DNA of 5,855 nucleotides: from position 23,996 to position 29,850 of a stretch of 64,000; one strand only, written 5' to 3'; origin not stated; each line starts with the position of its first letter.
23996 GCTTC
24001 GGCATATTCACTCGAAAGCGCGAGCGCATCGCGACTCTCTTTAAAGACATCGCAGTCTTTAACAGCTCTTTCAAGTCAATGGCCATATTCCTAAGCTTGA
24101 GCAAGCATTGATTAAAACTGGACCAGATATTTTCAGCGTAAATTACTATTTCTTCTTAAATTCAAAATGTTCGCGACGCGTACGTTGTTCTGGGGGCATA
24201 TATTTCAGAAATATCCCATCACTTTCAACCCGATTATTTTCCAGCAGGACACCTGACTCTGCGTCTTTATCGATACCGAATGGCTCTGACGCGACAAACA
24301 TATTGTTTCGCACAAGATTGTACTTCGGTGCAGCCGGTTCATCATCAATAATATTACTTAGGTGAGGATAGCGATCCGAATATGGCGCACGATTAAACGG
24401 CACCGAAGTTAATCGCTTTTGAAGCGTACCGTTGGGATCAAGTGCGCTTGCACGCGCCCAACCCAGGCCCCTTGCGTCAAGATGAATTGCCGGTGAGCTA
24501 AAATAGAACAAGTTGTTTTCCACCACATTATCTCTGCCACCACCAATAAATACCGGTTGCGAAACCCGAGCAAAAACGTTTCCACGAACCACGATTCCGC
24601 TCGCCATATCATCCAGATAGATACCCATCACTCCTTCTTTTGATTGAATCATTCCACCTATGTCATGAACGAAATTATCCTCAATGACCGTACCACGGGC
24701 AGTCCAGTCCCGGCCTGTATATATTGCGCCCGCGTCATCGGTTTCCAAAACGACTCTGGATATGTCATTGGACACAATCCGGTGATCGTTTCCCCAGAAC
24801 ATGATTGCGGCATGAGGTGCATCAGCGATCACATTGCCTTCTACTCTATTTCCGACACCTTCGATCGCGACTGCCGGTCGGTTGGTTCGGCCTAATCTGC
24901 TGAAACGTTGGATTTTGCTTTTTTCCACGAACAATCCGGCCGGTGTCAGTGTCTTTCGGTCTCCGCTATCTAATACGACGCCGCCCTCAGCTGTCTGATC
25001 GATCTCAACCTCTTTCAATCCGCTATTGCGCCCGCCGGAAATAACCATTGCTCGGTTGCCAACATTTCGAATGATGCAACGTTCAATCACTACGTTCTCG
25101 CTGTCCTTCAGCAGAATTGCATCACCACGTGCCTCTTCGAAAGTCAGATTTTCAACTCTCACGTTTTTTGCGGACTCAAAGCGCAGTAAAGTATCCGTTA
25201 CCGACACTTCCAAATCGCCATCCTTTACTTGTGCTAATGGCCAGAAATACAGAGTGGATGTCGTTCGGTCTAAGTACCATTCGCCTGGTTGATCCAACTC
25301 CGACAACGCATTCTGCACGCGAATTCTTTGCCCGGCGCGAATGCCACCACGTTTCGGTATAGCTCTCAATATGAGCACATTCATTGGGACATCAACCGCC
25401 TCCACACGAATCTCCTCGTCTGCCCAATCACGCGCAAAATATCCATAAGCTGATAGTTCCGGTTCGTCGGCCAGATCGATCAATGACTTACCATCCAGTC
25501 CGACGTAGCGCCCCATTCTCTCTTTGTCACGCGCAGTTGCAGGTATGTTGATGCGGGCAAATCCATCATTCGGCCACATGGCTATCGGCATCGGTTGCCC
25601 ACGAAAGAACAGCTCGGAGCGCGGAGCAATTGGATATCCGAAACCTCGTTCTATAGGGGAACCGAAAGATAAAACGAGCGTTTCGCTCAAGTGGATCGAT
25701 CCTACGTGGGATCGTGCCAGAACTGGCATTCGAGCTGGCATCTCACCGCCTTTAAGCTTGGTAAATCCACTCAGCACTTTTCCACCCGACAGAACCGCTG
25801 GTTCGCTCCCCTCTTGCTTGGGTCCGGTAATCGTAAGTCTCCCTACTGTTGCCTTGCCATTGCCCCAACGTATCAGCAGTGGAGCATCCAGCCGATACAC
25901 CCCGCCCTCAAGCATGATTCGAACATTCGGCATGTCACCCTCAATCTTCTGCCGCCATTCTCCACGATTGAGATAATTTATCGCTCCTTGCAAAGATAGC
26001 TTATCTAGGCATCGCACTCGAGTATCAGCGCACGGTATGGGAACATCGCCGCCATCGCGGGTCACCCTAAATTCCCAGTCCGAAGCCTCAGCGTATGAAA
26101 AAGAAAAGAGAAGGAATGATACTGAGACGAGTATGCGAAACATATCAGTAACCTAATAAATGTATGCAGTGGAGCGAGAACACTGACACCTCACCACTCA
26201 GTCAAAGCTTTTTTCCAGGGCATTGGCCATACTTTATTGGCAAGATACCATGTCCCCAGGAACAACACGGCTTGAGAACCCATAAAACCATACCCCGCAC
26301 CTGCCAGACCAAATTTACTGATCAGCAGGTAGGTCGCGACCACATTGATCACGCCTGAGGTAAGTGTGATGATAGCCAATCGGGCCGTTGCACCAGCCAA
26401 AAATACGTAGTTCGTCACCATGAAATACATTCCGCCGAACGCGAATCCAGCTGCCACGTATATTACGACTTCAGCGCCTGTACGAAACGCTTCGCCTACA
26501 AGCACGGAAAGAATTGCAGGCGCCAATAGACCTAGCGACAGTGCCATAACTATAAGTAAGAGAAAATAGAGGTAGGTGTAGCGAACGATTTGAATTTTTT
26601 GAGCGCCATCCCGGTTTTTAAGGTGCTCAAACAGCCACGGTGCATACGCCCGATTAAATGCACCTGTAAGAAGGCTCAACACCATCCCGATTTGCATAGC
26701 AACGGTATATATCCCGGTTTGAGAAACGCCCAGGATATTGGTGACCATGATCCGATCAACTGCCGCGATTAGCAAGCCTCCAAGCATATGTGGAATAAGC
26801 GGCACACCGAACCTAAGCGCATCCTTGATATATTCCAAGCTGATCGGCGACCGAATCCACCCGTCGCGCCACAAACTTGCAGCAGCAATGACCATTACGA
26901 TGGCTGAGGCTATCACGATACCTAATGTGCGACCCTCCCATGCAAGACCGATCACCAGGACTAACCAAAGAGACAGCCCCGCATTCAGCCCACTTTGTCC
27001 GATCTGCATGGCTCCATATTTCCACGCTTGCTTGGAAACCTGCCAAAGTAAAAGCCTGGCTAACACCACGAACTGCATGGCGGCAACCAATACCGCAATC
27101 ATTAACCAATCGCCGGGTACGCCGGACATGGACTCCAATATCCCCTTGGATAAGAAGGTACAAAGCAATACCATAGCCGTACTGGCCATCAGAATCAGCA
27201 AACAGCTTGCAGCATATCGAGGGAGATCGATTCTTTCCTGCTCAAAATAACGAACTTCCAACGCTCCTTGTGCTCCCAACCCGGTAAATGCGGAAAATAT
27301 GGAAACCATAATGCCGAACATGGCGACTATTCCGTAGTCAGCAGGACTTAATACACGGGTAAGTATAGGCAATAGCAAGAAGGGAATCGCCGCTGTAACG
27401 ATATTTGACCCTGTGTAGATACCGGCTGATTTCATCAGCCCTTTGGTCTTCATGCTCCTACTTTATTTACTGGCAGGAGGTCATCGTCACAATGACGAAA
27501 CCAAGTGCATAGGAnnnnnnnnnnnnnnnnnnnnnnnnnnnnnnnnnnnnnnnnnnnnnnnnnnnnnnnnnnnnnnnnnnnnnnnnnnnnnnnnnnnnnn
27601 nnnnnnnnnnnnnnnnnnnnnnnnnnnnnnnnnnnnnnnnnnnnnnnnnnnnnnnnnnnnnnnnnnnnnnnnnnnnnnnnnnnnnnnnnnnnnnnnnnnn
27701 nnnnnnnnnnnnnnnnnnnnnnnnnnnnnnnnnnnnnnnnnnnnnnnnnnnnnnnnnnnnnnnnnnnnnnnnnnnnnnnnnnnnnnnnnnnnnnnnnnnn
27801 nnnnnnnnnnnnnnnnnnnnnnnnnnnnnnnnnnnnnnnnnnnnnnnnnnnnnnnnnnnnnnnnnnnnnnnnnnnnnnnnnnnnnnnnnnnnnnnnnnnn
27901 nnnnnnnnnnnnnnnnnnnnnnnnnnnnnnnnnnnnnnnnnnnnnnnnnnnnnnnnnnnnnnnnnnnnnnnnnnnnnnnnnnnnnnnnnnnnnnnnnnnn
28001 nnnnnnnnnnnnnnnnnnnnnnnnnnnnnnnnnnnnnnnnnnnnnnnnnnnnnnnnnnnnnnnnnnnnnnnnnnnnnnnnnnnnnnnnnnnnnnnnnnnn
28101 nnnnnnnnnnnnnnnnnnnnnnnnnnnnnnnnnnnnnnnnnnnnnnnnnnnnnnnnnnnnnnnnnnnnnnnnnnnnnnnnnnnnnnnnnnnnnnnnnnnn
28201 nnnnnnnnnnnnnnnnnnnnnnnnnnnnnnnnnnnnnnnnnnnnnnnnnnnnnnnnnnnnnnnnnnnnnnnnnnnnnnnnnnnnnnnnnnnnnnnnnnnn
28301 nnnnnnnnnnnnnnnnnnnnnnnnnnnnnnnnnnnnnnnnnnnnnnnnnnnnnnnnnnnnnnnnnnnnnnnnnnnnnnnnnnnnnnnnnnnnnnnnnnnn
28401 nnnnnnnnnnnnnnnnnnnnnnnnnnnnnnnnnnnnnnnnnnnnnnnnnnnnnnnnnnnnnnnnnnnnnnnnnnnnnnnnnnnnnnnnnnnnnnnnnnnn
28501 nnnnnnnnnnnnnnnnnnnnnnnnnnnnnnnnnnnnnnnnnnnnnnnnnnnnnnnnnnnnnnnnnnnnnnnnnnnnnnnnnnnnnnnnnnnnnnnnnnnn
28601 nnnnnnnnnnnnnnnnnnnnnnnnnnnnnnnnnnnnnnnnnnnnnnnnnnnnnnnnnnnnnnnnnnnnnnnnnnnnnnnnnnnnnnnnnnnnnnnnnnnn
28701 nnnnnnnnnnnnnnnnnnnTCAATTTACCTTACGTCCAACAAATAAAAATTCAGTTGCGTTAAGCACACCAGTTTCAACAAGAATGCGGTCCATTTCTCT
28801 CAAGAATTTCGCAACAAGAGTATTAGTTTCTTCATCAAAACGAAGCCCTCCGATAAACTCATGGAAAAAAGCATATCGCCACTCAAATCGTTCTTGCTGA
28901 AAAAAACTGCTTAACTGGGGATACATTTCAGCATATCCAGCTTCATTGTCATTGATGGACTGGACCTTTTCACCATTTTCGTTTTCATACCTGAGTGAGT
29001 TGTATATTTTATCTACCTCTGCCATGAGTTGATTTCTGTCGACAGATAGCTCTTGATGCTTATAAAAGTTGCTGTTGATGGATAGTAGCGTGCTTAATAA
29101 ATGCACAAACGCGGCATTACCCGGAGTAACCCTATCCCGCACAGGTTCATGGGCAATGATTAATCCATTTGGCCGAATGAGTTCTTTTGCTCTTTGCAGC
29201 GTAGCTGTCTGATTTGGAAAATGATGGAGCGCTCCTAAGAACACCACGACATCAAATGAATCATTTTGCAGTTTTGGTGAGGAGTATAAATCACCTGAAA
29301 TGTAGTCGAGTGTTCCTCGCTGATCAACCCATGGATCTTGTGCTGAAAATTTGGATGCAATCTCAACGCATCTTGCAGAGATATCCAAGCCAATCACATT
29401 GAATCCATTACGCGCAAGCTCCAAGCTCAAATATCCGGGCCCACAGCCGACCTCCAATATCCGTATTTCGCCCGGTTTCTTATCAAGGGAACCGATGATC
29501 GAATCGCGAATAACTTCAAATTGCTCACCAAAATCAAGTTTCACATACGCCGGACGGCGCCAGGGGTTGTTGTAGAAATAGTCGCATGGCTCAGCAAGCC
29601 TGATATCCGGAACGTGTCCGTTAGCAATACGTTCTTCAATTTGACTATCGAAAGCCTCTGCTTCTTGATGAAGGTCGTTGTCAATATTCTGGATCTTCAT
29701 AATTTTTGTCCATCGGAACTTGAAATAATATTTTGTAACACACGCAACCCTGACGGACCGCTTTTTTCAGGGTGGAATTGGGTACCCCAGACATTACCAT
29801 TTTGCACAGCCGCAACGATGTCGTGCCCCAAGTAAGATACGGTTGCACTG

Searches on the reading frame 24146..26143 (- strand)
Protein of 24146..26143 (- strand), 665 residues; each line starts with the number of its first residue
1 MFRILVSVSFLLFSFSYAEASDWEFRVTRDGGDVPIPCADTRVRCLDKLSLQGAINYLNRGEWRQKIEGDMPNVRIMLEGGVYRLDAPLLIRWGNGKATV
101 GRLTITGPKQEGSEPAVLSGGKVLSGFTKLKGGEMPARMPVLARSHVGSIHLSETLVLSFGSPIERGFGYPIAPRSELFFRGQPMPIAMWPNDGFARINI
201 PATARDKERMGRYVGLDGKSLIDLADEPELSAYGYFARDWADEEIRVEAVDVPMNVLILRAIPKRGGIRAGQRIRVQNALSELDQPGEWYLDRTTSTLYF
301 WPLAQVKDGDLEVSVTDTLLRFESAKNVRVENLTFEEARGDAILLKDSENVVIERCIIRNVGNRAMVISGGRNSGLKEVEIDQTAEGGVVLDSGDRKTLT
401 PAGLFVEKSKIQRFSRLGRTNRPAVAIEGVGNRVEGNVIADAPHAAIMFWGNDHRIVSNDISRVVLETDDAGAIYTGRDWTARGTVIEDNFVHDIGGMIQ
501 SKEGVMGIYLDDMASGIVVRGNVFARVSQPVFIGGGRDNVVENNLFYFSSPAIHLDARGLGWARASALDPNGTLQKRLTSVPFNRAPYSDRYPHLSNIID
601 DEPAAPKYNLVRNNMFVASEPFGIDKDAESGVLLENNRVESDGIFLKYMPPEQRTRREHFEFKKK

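Call 32: search_protein_families(library=pfam, proteins=[window:24146-26143:-], max_evalue=0.0001)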
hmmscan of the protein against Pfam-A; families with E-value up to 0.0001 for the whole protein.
window:24146-26143:- (665 aa): 3 families
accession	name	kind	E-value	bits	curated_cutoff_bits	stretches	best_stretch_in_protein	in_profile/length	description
PF13229.12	Beta_helix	-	1.6e-17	64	25.9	2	324-397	7-80/158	Right handed beta helix region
PF05048.19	NosD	-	8.4e-11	42.1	23.6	0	428-556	45-157/212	Periplasmic copper-binding protein (NosD)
PF21231.2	GH141_M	-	5.1e-05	23.6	27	0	276-302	129-155/156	GH141 insertion domain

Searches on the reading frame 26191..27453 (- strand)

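Call 32: search_protein_families(library=pfam, proteins=[window:26191-27453:-], max_evalue=0.0001)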
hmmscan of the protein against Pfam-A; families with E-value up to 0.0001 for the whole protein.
window:26191-27453:- (420 aa): 2 families
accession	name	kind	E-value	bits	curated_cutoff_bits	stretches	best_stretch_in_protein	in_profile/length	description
PF01943.22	Polysacc_synt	-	8.2e-23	81.6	28.2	1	7-276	2-272/274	Polysaccharide biosynthesis protein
PF13440.11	Polysacc_synt_3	-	2.2e-13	50.6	23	1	30-323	1-288/293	Polysaccharide biosynthesis protein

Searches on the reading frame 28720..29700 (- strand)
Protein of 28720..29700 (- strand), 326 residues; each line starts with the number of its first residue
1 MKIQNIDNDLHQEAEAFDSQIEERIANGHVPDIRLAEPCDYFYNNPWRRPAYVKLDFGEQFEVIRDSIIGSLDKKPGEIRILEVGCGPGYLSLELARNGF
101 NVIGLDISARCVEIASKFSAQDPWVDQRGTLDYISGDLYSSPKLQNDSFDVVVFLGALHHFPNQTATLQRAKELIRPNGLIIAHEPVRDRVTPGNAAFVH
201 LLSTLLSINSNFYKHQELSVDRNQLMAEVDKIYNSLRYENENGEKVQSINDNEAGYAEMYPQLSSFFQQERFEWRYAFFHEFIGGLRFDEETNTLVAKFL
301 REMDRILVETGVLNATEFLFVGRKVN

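Call 32: search_protein_families(library=pfam, proteins=[window:28720-29700:-], max_evalue=0.0001)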
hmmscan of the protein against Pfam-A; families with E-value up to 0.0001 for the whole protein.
window:28720-29700:- (326 aa): 8 families
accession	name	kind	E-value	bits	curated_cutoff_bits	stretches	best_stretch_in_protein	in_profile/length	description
PF13489.12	Methyltransf_23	-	7.4e-21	75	27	1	62-200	7-124/164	Methyltransferase domain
PF08241.18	Methyltransf_11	-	2.6e-20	73.3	21.2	1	82-182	1-94/95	Methyltransferase domain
PF13649.12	Methyltransf_25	-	8.6e-18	65.3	27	1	81-179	1-97/97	Methyltransferase domain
PF13847.12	Methyltransf_31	-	1e-16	61.3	27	1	79-192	5-118/145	Methyltransferase domain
PF08242.18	Methyltransf_12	-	2.4e-15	57.5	30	1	82-181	1-98/98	Methyltransferase domain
PF02353.26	CMAS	-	1.7e-07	31.2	27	1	66-185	52-166/273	Mycolic acid cyclopropane synthetase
PF13679.12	Methyltransf_32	-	1.6e-05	25.4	27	1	66-123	14-77/143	Methyltransferase domain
PF01209.24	Ubie_methyltran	-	6.3e-05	22.9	20.1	0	62-198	33-166/233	ubiE/COQ5 methyltransferase family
